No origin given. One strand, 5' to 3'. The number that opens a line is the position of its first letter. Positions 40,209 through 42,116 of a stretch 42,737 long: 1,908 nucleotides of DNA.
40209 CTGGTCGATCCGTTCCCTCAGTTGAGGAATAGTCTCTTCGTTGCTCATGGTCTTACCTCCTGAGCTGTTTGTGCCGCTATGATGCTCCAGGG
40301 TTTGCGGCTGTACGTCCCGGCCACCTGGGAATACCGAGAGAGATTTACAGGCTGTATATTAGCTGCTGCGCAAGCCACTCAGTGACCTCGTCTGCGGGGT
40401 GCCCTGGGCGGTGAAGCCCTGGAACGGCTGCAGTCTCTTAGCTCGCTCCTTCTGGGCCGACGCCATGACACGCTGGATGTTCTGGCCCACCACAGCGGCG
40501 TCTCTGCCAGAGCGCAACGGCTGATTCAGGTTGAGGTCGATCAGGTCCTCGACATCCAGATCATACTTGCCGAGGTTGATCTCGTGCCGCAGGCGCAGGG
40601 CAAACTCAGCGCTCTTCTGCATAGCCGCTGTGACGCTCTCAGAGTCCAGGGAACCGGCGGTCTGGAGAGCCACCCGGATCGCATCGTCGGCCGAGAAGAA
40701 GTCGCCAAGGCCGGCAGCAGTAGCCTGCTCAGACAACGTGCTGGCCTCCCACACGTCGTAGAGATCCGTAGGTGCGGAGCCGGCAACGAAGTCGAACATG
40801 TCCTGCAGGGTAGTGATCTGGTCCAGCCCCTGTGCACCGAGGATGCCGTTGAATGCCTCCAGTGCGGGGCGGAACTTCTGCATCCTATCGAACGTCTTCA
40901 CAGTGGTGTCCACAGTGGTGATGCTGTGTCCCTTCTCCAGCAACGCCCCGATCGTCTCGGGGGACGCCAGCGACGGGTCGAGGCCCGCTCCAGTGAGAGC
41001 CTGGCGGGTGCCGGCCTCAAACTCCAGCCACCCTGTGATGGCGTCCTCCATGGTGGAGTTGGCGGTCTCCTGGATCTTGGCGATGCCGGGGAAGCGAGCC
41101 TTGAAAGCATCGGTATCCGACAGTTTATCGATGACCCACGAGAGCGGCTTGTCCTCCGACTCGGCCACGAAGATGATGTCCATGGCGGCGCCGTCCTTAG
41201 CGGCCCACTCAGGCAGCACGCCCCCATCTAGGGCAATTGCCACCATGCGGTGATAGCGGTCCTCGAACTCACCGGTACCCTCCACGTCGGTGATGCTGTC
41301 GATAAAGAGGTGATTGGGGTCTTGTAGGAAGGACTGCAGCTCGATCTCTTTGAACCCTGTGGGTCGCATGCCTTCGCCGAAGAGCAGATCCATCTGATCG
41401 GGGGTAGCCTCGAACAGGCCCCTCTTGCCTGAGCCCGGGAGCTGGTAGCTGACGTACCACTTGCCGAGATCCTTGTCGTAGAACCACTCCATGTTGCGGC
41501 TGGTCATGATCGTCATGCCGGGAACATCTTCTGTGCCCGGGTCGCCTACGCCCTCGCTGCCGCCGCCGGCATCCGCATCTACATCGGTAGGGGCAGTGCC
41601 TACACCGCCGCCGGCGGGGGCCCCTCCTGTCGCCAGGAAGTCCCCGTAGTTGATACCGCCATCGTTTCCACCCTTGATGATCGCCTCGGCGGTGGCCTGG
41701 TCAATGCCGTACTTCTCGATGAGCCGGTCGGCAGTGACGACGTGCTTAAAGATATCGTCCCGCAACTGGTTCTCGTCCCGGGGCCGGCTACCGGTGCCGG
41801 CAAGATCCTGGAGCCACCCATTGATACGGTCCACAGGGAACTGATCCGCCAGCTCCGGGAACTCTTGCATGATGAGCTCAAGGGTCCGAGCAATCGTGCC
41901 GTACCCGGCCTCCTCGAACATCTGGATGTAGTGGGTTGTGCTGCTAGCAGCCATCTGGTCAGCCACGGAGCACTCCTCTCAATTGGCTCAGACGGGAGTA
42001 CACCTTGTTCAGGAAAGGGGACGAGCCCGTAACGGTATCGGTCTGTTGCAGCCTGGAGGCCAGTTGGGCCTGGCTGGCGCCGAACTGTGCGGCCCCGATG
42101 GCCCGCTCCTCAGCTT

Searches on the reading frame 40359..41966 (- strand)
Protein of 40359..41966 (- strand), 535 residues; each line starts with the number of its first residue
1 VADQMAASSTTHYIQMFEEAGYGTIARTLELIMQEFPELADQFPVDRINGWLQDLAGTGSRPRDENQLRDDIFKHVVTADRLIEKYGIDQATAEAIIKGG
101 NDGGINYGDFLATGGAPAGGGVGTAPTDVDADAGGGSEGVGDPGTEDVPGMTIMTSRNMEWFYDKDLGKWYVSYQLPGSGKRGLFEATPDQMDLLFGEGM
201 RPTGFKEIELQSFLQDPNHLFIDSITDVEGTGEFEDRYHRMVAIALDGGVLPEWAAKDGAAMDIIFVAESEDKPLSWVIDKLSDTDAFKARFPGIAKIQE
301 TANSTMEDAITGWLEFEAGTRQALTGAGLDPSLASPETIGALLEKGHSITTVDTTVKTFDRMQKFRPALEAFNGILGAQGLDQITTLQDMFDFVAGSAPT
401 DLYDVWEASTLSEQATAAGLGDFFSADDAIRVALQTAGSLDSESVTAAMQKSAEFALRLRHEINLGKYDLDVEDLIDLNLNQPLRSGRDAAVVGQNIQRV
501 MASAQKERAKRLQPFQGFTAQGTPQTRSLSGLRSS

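Call 13: search_protein_families(library=pfam, proteins=[window:40359-41966:-])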
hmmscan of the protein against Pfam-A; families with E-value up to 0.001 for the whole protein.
window:40359-41966:- (535 aa): 0 families

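Call 45: search_protein_families(library=phrogs, proteins=[window:40359-41966:-], max_evalue=0.001)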
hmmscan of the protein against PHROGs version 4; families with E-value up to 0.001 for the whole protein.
window:40359-41966:- (535 aa): 0 families

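Call 54: search_solved_structures(query=window:40359-41966:-, max_evalue=1)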
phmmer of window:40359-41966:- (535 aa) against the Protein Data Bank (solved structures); distinct sequences matched with E-value up to 1: 1.
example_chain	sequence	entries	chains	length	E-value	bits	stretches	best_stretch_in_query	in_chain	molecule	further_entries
8p5n_A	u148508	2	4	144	0.68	11.8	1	303-346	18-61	Low molecular weight phosphatase family protein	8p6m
